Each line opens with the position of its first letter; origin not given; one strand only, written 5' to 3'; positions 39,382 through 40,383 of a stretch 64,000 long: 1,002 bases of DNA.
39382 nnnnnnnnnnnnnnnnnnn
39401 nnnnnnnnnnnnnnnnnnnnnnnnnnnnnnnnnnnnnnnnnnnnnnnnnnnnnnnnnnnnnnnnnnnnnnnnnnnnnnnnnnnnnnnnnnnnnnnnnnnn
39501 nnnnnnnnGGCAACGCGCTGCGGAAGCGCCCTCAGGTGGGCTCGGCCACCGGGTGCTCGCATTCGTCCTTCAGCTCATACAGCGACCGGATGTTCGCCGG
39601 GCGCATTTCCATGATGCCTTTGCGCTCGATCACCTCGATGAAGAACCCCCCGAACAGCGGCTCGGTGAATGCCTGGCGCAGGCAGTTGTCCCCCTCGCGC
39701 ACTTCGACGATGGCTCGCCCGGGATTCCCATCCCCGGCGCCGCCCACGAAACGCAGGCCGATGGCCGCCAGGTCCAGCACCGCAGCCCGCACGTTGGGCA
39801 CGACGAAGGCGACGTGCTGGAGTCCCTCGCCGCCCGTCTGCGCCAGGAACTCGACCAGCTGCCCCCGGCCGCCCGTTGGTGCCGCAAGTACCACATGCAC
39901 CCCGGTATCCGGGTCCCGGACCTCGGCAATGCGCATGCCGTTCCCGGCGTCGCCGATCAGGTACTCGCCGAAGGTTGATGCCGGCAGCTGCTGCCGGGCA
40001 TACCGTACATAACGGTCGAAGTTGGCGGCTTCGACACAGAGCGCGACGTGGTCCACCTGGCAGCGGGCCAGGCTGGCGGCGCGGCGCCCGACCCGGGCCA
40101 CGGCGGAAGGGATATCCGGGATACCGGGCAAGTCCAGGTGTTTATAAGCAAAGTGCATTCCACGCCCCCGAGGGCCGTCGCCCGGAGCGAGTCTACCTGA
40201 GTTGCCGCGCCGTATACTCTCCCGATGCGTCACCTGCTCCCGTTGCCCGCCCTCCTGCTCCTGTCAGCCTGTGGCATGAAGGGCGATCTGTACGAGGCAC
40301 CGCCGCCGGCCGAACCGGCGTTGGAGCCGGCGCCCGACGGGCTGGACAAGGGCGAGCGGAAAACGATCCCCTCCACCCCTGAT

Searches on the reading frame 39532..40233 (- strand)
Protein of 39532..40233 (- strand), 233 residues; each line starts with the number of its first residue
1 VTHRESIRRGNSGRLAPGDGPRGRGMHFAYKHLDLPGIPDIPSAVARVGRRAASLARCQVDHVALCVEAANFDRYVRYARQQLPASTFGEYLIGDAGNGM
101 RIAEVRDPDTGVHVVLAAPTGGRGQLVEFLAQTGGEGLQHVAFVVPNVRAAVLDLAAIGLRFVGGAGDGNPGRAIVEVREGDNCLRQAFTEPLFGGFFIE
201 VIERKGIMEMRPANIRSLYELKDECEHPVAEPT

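Call 45: search_protein_families(library=pfam, proteins=[window:39532-40233:-], max_evalue=0.0001)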
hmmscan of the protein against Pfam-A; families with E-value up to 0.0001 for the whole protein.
window:39532-40233:- (233 aa): 1 family
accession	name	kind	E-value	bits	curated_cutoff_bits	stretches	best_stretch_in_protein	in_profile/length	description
PF13669.12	Glyoxalase_4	-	4.2e-08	33.9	27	1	62-172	2-104/109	Glyoxalase/Bleomycin resistance protein/Dioxygenase superfamily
